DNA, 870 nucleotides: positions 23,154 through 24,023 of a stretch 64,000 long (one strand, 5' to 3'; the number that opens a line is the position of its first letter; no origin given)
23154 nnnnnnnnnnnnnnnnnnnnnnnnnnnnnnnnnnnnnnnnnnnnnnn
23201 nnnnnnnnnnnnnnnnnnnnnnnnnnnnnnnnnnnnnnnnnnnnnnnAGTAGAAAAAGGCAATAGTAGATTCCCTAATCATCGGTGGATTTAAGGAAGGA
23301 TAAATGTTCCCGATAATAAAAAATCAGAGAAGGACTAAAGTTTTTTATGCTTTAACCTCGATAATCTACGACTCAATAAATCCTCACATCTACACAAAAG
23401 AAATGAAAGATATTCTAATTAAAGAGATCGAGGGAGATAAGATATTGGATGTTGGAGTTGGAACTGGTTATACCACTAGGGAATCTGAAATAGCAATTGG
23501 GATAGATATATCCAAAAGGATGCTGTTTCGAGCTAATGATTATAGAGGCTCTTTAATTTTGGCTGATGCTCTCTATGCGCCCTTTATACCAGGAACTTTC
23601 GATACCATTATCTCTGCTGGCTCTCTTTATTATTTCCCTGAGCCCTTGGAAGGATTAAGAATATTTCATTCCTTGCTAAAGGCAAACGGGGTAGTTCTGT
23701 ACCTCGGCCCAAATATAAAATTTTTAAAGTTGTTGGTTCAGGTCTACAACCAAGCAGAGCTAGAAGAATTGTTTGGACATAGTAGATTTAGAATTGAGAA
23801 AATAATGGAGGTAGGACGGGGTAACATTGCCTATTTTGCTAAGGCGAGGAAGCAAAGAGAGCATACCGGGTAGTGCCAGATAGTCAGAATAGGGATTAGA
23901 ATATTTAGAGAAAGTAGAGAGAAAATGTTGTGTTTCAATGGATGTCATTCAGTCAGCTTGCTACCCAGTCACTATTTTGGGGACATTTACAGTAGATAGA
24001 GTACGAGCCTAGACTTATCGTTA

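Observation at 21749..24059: AT-rich ~2.2 kb Fe–S-themed gene cassette bounded by ~90-bp direct repeats, inserted upstream of the type III-A CRISPR operon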

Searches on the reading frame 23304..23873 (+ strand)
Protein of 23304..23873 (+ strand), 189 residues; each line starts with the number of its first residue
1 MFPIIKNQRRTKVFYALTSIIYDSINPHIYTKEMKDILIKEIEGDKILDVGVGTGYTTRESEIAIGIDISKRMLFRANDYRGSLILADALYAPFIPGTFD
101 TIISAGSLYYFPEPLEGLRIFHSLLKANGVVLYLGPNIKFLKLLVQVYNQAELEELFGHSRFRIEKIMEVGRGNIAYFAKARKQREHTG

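Call 7: search_protein_families(library=pfam, proteins=[window:23304-23873:+], max_evalue=0.1)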
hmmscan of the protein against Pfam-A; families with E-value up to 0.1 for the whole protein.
window:23304-23873:+ (189 aa): 8 families
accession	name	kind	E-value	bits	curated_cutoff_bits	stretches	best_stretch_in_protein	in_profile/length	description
PF08241.18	Methyltransf_11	-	6.5e-11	43.2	21.2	1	48-132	1-94/95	Methyltransferase domain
PF13649.12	Methyltransf_25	-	1.7e-09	38.7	27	1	47-129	1-97/97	Methyltransferase domain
PF08242.18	Methyltransf_12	-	4.4e-08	34.2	30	1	48-131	1-98/98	Methyltransferase domain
PF13847.12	Methyltransf_31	-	8.7e-08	32.4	27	1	44-137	4-113/145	Methyltransferase domain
PF13489.12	Methyltransf_23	-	3.1e-07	30.7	27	1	31-140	10-123/164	Methyltransferase domain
PF08003.17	Methyltransf_9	-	0.00039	19.9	23.8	1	39-131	111-215/315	Protein of unknown function (DUF1698)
PF01209.24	Ubie_methyltran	-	0.0064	16.3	20.1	1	24-149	22-167/233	ubiE/COQ5 methyltransferase family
PF01135.25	PCMT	-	0.086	13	20.3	0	39-58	69-88/210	Protein-L-isoaspartate(D-aspartate) O-methyltransferase (PCMT)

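Call 24: find_homologous_proteins(query=window:23304-23873:+)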
Query window:23304-23873:+ (189 aa): 63 proteins with E <= 0.001 among 546 candidates.
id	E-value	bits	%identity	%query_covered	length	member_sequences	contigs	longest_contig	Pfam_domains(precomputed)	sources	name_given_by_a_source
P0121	5.1e-119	413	100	100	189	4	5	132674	PF13847.13,PF13489.13,PF13649.13,PF08241.19,PF08242.19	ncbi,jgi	-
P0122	8.2e-100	350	86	100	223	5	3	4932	PF13847.13,PF13489.13,PF13649.13,PF08241.19,PF08242.19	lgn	-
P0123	4.9e-78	279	69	98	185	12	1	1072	PF13847.13,PF13489.13,PF13649.13,PF08241.19,PF08242.19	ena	-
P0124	8.3e-78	278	69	98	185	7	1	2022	PF13847.13,PF13489.13,PF13649.13,PF08241.19,PF08242.19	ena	-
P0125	2.5e-76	274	68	98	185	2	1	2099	PF13847.13,PF13489.13,PF13649.13,PF08241.19,PF08242.19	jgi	jgi:ubiquinone/menaquinone biosynthesis C-methylase UbiE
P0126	1.1e-75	272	67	97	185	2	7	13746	PF13847.13,PF13489.13,PF13649.13,PF08241.19,PF08242.19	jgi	jgi:SAM-dependent methyltransferase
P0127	1.2e-75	271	67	98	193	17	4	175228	PF13847.13,PF13489.13,PF13649.13,PF08241.19,PF08242.19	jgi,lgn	-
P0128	1.6e-75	271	67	97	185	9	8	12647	PF13847.13,PF13489.13,PF13649.13,PF08241.19,PF08242.19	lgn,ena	-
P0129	2.6e-72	261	66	97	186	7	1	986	PF13847.13,PF13489.13,PF08003.18,PF13649.13,PF08241.19,PF08242.19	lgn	-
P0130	1.0e-66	242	62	97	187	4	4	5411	PF13847.13,PF13489.13,PF13649.13,PF08241.19,PF08242.19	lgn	-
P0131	2.7e-65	238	63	97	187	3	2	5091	PF13847.13,PF13489.13,PF13649.13,PF08241.19,PF08242.19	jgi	jgi:ubiquinone/menaquinone biosynthesis C-methylase UbiE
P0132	1.2e-63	232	58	97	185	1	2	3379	PF13847.13,PF13489.13,PF13649.13,PF08241.19,PF08242.19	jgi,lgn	jgi:SAM-dependent methyltransferase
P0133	1.3e-63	232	62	98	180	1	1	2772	PF13847.13,PF13489.13,PF13649.13,PF08241.19,PF08242.19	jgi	jgi:SAM-dependent methyltransferase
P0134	9.3e-63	229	64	87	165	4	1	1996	PF13847.13,PF13489.13,PF13649.13,PF08241.19,PF08242.19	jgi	jgi:ubiquinone/menaquinone biosynthesis C-methylase UbiE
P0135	1.3e-56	209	55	96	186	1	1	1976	PF13847.13,PF13489.13,PF13649.13,PF08241.19,PF08242.19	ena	-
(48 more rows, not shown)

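Call 25: find_encoding_contigs(protein=P0122, flank=10000, max_places=4)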
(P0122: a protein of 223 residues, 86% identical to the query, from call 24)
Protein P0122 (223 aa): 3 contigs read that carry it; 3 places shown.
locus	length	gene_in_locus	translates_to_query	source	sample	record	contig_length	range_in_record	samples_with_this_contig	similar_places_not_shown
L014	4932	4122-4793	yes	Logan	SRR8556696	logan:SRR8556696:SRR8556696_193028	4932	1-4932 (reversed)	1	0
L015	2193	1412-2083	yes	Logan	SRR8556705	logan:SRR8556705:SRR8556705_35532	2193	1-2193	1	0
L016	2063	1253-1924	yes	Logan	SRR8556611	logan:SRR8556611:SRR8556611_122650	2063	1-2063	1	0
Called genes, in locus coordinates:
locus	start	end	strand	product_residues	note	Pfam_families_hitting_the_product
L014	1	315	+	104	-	?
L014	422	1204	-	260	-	PF01061:ABC2_membrane, PF12679:ABC2_membrane_2 (weak), PF12698:ABC2_membrane_3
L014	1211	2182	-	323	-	PF00005:ABC_tran, PF13304:AAA_21 (weak), PF13732:DrrA1-3_C (weak)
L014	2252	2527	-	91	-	PF04014:MazE_antitoxin (weak)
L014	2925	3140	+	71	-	-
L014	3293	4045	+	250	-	-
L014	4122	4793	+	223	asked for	PF13489:Methyltransf_23, PF13847:Methyltransf_31, PF08241:Methyltransf_11, PF08242:Methyltransf_12, PF13649:Methyltransf_25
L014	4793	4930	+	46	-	?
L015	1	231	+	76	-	?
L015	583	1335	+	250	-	-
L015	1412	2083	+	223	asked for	PF13489:Methyltransf_23, PF13847:Methyltransf_31, PF08241:Methyltransf_11, PF08242:Methyltransf_12, PF13649:Methyltransf_25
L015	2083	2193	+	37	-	?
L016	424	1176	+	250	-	-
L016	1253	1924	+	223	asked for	PF13489:Methyltransf_23, PF13847:Methyltransf_31, PF08241:Methyltransf_11, PF08242:Methyltransf_12, PF13649:Methyltransf_25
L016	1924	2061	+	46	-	?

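Call 26: find_encoding_contigs(protein=P0127, flank=10000, max_places=3)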
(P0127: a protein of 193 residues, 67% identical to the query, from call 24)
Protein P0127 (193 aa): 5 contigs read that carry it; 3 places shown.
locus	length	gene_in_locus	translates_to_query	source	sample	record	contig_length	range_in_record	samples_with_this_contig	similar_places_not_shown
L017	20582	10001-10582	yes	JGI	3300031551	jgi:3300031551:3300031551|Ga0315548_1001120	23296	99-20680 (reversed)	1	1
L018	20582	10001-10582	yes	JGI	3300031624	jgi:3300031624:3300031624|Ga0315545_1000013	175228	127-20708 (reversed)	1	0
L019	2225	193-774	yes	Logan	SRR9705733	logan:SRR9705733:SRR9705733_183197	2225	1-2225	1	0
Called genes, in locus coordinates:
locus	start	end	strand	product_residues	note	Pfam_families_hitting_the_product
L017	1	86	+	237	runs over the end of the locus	PF13489:Methyltransf_23, PF08241:Methyltransf_11, PF08242:Methyltransf_12 (faint), PF13649:Methyltransf_25 (weak)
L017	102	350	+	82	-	-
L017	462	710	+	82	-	PF00462:Glutaredoxin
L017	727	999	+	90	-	PF00166:Cpn10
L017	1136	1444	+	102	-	PF01883:FeS_assembly_P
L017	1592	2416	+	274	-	PF07992:Pyr_redox_2, PF13738:Pyr_redox_3, PF00070:Pyr_redox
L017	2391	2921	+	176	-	PF01209:Ubie_methyltran, PF01728:FtsJ (weak), PF05175:MTS (weak), PF13489:Methyltransf_23 (weak), PF13847:Methyltransf_31, PF13649:Methyltransf_25, PF08241:Methyltransf_11, PF08242:Methyltransf_12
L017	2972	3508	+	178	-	PF00085:Thioredoxin, PF13098:Thioredoxin_2 (weak), PF26551:DUF8180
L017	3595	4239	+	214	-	PF07796:DUF1638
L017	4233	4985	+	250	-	PF07885:Ion_trans_2, PF02254:TrkA_N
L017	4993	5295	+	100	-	PF00226:DnaJ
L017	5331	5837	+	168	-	PF00881:Nitroreductase, PF14512:TM1586_NiRdase (weak)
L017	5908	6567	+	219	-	PF01209:Ubie_methyltran, PF08123:DOT1 (weak), PF01135:PCMT (weak), PF13489:Methyltransf_23, PF13847:Methyltransf_31, PF08241:Methyltransf_11, PF08242:Methyltransf_12, PF13649:Methyltransf_25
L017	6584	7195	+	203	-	PF27374:AF_2141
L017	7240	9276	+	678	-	PF04879:Molybdop_Fe4S4, PF00384:Molybdopterin, PF01568:Molydop_binding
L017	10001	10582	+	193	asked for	PF13489:Methyltransf_23, PF13847:Methyltransf_31, PF08241:Methyltransf_11, PF08242:Methyltransf_12, PF13649:Methyltransf_25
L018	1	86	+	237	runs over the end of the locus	PF13489:Methyltransf_23, PF08241:Methyltransf_11, PF08242:Methyltransf_12 (faint), PF13649:Methyltransf_25 (weak)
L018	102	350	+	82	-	-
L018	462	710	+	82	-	PF00462:Glutaredoxin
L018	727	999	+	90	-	PF00166:Cpn10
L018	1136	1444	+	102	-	PF01883:FeS_assembly_P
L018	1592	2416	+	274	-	PF07992:Pyr_redox_2, PF13738:Pyr_redox_3, PF00070:Pyr_redox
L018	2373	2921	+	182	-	PF13489:Methyltransf_23 (weak), PF01209:Ubie_methyltran, PF01728:FtsJ (weak), PF05175:MTS (weak), PF13847:Methyltransf_31, PF08241:Methyltransf_11, PF08242:Methyltransf_12, PF13649:Methyltransf_25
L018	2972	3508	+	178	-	PF00085:Thioredoxin, PF13098:Thioredoxin_2 (weak), PF26551:DUF8180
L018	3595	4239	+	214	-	PF07796:DUF1638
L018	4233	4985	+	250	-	PF07885:Ion_trans_2, PF02254:TrkA_N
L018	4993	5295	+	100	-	PF00226:DnaJ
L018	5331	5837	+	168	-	PF00881:Nitroreductase, PF14512:TM1586_NiRdase (weak)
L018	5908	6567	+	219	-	PF01209:Ubie_methyltran, PF08123:DOT1 (weak), PF01135:PCMT (weak), PF13489:Methyltransf_23, PF13847:Methyltransf_31, PF08241:Methyltransf_11, PF08242:Methyltransf_12, PF13649:Methyltransf_25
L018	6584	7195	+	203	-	PF27374:AF_2141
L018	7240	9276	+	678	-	PF04879:Molybdop_Fe4S4, PF00384:Molybdopterin, PF01568:Molydop_binding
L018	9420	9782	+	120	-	PF04060:FeS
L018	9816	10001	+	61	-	PF14803:Zn_ribbon_Nudix (weak)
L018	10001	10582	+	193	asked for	PF13489:Methyltransf_23, PF13847:Methyltransf_31, PF08241:Methyltransf_11, PF08242:Methyltransf_12, PF13649:Methyltransf_25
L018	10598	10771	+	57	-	-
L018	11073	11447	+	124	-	PF02597:ThiS (weak)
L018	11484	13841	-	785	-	PF01315:Ald_Xan_dh_C, PF02738:MoCoBD_1, PF20256:MoCoBD_2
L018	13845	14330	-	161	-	PF00111:Fer2, PF13085:Fer2_3 (weak), PF01799:Fer2_2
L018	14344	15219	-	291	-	PF00941:FAD_binding_5, PF03450:CO_deh_flav_C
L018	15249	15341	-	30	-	-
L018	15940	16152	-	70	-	-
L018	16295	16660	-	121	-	PF13186:SPASM (weak)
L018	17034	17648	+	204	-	-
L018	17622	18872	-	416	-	PF05977:MFS_3, PF01306:LacY_symp, PF12832:MFS_1_like, PF07690:MFS_1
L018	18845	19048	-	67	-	-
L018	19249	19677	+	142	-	PF01957:NfeD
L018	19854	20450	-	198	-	PF02660:G3P_acyltransf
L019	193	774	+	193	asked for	PF13489:Methyltransf_23, PF13847:Methyltransf_31, PF08241:Methyltransf_11, PF08242:Methyltransf_12, PF13649:Methyltransf_25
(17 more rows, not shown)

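Call 57: search_protein_families(library=ncbifam, proteins=[window:23304-23873:+], max_evalue=0.01)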
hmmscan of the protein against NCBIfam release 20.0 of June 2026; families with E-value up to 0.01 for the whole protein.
window:23304-23873:+ (189 aa): 15 families
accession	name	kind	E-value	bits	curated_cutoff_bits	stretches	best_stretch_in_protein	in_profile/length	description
NF045667.1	MTase_DVU1556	equivalog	3.2e-11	43.1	155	1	43-132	22-118/213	DVU_1556 family methyltransferase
TIGR02072.1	BioC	equivalog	2e-09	37.6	184.95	1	38-133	27-132/244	malonyl-ACP O-methyltransferase BioC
TIGR00452.1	TIGR00452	equivalog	6.4e-06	25.2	275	1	39-130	113-216/316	tRNA 5-methoxyuridine(34)/uridine 5-oxyacetic acid(34) synthase CmoB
TIGR01934.1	MenG_MenH_UbiE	subfamily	5e-05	22.7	158.35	1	38-148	34-159/223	ubiquinone/menaquinone biosynthesis methyltransferase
NF011650.0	PRK15068.1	equivalog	7.3e-05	21.8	209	1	39-131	118-223/324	tRNA 5-methoxyuridine(34)/uridine 5-oxyacetic acid(34) synthase CmoB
NF043040.1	corrin_prot_MT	hypoth_equivalog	7.9e-05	22.2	180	1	33-79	29-81/216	corrinoid protein-associated methyltransferase CpaM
NF001241.0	PRK00216.1-2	equivalog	0.00013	21.6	327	1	39-132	47-146/231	demethylmenaquinone methyltransferase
TIGR02021.1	BchM-ChlM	equivalog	0.0003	20.3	158.9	1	34-144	44-165/218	magnesium protoporphyrin IX methyltransferase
NF041536.1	ArsM_DUF2284_UU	exception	0.00035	19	575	1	43-132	76-179/459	arsenite methyltransferase/DUF2284 domain selenoprotein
NF001244.0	PRK00216.1-5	equivalog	0.0005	19.4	216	1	37-149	42-172/236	bifunctional demethylmenaquinone methyltransferase/2-methoxy-6-polyprenyl-1,4-benzoquinol methylase UbiE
NF040539.1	AST_met_ArsM_2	exception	0.00067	19.6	240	1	23-133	37-163/262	putative arsinothricin biosynthesis methyltransferase ArsM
NF011527.0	PRK14968.1-1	equivalog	0.0039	16.9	242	0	42-104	33-99/192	putative methyltransferase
NF011489.0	PRK14896.1-5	equivalog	0.006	16.2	236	0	38-98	18-76/217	16S ribosomal RNA methyltransferase A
NF001243.0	PRK00216.1-4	equivalog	0.0072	15.7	235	0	29-148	35-166/237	demethylmenaquinone methyltransferase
NF008300.0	PRK11088.1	equivalog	0.0073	15.8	303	0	43-155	85-202/272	23S rRNA (guanine(745)-N(1))-methyltransferase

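Call 58: search_protein_families(library=padloc, proteins=[window:23304-23873:+], max_evalue=0.01)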
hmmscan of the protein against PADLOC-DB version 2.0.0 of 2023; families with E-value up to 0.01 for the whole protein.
window:23304-23873:+ (189 aa): 1 family
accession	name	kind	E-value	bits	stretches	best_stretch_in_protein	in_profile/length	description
PDLC04134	mad2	-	4.3e-15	53.5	1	30-173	275-428/492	mads_2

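Call 60: search_protein_families(library=pfam, proteins=[L018:9420-9782:+, L014:3293-4045:+], max_evalue=0.1)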
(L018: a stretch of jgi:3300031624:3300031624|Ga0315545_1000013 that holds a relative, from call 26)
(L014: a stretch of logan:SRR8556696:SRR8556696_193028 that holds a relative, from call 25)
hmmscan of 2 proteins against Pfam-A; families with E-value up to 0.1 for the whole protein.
L018:9420-9782:+ (120 aa): 3 families
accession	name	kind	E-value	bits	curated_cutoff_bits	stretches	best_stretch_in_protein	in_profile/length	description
PF04060.18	FeS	-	8.1e-08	32.3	23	1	19-50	1-32/33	Putative Fe-S cluster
PF18921.5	Cyanophycin_syn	-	0.0077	16.6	27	1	5-43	14-52/115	Cyanophycin synthase-like N-terminal domain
PF18912.6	DZR_2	-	0.087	13.1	27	0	31-73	12-51/56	Double zinc ribbon domain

L014:3293-4045:+ (250 aa): 2 families
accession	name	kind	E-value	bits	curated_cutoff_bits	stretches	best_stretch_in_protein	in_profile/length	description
PF06745.19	ATPase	-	0.00063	19.6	26.6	1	11-172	8-161/231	KaiC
PF24094.1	DEATH_SH3BP4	-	0.09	13.2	27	0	157-198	20-61/107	SH3BP4, DEATH domain-like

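Call 75: find_related_loci(query=window:23304-23873:+, collection=viral_contigs, flank=6000)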
Query window:23304-23873:+ (189 aa) in viral_contigs; peptide patterns used: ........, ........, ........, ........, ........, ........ (x = any residue, [..] = any of these).
11 stretches matched a pattern, but none encodes a relative of the query by tblastn (E <= 1e-3).
